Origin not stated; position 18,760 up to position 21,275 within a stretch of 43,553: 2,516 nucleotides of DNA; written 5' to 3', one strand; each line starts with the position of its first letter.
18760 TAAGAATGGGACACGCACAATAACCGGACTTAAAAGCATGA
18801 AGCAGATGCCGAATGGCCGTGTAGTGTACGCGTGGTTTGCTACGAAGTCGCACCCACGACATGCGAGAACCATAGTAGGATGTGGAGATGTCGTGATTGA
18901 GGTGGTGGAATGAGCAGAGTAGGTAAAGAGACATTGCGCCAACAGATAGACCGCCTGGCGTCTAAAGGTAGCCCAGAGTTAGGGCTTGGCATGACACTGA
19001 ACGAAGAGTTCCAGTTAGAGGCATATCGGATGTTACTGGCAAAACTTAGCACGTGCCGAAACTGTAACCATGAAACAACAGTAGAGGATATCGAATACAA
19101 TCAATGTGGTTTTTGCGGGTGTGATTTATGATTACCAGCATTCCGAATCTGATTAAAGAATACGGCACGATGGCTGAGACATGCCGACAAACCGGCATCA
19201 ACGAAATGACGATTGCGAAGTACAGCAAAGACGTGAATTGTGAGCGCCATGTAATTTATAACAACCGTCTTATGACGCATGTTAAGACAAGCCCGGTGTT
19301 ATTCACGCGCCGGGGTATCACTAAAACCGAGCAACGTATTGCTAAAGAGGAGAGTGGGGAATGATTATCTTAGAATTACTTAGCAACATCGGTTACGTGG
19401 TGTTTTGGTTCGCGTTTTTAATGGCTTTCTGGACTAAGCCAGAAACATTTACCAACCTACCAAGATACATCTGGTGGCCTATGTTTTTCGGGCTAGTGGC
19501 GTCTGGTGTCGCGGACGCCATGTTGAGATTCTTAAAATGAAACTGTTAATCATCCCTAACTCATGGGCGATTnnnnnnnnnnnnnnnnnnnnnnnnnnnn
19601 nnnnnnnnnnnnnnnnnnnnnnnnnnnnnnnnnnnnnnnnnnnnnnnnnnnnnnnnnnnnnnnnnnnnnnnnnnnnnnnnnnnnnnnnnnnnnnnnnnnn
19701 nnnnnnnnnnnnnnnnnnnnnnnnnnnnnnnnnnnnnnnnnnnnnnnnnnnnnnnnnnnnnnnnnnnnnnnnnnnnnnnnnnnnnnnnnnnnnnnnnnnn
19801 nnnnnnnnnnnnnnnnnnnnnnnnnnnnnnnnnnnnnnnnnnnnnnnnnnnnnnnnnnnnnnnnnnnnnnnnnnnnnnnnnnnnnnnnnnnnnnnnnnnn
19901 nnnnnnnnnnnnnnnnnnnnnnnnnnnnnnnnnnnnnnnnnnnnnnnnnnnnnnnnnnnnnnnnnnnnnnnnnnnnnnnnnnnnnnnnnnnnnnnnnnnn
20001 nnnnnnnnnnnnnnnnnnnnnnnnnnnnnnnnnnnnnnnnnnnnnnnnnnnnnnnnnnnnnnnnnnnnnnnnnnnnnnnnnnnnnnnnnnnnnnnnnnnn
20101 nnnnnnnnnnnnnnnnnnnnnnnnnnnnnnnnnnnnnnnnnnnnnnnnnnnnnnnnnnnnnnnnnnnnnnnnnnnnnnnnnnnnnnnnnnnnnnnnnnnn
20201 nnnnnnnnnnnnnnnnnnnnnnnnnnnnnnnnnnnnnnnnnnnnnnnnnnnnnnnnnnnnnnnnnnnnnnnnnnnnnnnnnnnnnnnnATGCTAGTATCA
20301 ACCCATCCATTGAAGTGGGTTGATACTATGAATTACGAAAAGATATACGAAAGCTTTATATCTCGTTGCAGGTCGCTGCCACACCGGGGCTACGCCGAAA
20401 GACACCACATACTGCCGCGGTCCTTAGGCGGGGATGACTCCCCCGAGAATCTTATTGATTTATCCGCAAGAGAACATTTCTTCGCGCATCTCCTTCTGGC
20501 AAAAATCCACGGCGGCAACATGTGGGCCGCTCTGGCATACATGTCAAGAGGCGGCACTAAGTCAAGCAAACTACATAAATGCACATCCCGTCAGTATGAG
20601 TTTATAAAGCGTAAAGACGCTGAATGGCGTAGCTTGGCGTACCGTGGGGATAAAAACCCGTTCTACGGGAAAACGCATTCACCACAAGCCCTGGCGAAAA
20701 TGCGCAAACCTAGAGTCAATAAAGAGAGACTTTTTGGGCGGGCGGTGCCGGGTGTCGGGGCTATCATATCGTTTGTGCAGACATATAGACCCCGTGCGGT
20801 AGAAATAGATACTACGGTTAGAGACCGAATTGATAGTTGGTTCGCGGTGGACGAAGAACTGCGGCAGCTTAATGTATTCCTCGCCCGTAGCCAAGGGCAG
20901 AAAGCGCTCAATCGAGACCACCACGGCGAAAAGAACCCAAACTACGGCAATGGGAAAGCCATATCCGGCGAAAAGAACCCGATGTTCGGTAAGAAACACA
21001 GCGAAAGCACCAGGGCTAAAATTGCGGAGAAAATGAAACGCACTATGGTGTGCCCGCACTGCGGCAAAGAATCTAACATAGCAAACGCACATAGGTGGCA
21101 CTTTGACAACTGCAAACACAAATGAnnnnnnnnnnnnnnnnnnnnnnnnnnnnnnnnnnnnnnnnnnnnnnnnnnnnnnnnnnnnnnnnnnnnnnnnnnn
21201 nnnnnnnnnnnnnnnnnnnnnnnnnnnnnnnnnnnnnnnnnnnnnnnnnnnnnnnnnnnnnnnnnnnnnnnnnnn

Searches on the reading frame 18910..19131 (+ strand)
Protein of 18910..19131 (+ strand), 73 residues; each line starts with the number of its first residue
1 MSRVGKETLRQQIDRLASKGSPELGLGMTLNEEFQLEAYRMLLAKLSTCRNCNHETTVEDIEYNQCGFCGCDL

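Call 27: search_protein_families(library=pfam, proteins=[window:18910-19131:+], max_evalue=0.1)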
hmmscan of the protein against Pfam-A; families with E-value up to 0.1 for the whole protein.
window:18910-19131:+ (73 aa): 1 family
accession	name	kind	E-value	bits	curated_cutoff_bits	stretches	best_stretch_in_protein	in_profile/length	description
PF08792.16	A2L_zn_ribbon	-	0.048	13.8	22.9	1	45-71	2-29/33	A2L zinc ribbon domain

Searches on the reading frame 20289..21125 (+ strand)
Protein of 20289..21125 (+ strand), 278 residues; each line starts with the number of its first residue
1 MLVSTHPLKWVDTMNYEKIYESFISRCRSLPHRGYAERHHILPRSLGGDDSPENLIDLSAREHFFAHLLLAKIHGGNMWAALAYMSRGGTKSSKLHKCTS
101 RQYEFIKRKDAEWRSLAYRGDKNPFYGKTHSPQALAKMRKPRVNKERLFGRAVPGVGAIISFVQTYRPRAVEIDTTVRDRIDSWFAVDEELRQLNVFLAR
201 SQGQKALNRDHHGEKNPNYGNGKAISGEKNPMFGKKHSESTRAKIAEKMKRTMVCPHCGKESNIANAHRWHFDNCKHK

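Call 27: search_protein_families(library=pfam, proteins=[window:20289-21125:+], max_evalue=0.1)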
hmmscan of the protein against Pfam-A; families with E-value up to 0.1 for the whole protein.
window:20289-21125:+ (278 aa): 5 families
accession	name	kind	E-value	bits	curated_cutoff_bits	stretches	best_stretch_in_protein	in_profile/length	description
PF07460.16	NUMOD3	-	3.7e-19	68.8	20.4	2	223-246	14-37/37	NUMOD3 motif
PF01844.29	HNH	-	0.00041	20.9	21.4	1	27-56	4-34/47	HNH endonuclease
PF14279.12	HNH_5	-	0.006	16.9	27.5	0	37-55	14-32/56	HNH endonuclease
PF13395.12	HNH_4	-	0.016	15.6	22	1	36-56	18-38/54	HNH endonuclease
PF24460.1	DUF7575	-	0.067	13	28.5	0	252-261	3-12/28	Domain of unknown function (DUF7575)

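Call 41: search_dna_similar(query=window:20289-21125:+, collection=phages, mode=protein, max_rows=25)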
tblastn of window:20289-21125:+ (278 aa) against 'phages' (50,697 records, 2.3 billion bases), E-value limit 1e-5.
Records with a match: 1131; places in all: 1818; records where one place covers at least 80% of the query: 351.
Best place of each record, by identity: >=99% 3; 60-80% 7; <60% 1121.
By first word of the organism name: Escherichia 336; Klebsiella 180; Salmonella 138; Vibrio 124; Acinetobacter 38; Aeromonas 37; Shigella 36; Enterobacteria 29; Yersinia 21; Enterobacter 20; and 34 more.
By host as written in the record: - 194; Escherichia coli 132; Klebsiella pneumoniae 63; Escherichia coli B 24; Vibrio cholerae 19; Aeromonas salmonicida 15; Salmonella sp. 14; Acinetobacter baumannii 14; and 300 more.
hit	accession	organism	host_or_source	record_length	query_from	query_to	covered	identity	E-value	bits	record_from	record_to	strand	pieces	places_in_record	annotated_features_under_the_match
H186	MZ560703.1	Salmonella phage vB_SalS_TU03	Salmonella sp.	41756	1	278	100%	79.4%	5e-143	449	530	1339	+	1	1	hypothetical protein | homing endonuclease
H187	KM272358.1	Salmonella phage LSPA1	Salmonella paratyphi A CMCC50973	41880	1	278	100%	79.4%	5e-143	449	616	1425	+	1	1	homing endonuclease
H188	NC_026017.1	Salmonella phage LSPA1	Salmonella paratyphi A CMCC50973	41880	1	278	100%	79.4%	5e-143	449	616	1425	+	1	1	homing endonuclease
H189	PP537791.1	Citrobacter phage vB_CfrS_K1M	Citrobacter freundii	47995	14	278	95%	58.2%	1e-96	315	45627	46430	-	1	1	HNH endonuclease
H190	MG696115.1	Plesiomonas phage phiP4-7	Plesiomonas sp.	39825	13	278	96%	52.0%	9e-88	290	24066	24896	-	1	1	putative homing endonuclease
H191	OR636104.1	Acinetobacter phage Tonic CPL00239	Acinetobacter baumannii NCTC 13240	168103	13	278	75%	42.0%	5e-18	148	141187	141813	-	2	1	homing endonuclease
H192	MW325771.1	Salmonella phage KM16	Salmonella enterica subsp. enterica ...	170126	14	278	95%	32.6%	9e-22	100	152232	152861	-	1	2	record has no annotation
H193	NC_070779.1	Salmonella phage KM16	Salmonella enterica subsp. enterica ...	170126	14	278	95%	32.6%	9e-22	100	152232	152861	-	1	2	homing endonuclease | NrdA-like aerobic NDP reductase large subunit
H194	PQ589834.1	Citrobacter phage Ursula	Citrobacter braakii CF69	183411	14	278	95%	32.6%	9e-22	100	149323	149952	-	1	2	homing endonuclease | ribonucleoside-diphosphate reductase large subunit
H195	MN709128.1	Acinetobacter phage vB_AbaM_Berthold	Acinetobacter baumannii strain LUH3713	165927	13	278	75%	41.5%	2e-18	148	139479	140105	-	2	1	hypothetical protein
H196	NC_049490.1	Acinetobacter phage vB_AbaM_Berthold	Acinetobacter baumannii strain LUH3713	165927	13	278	75%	41.5%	2e-18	148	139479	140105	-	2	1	homing endonuclease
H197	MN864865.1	Acinetobacter phage vB_AbaM_PhT2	Acinetobacter baumannii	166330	13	278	75%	41.5%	2e-18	148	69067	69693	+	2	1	homing endonuclease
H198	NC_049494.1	Acinetobacter phage vB_AbaM_PhT2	Acinetobacter baumannii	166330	13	278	75%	41.5%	2e-18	148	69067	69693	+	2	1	homing endonuclease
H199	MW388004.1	Acinetobacter phage Morttis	Acinetobacter baumannii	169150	13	278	75%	41.1%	4e-18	148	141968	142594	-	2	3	homing endonuclease | ribosome_binding_site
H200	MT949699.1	Acinetobacter phage Maestro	Acinetobacter baumannii strain TP1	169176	13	278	75%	41.1%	4e-18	148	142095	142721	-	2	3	homing endonuclease | ribosome_binding_site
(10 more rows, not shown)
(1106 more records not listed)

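Call 56: search_protein_families(library=padloc, proteins=[window:20289-21125:+], max_evalue=0.001)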
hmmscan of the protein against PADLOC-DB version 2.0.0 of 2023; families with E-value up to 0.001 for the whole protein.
window:20289-21125:+ (278 aa): 1 family
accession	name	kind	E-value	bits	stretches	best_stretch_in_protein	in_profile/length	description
PDLC03701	HEase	-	5.7e-08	30.9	1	222-251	191-220/271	homing endonuclease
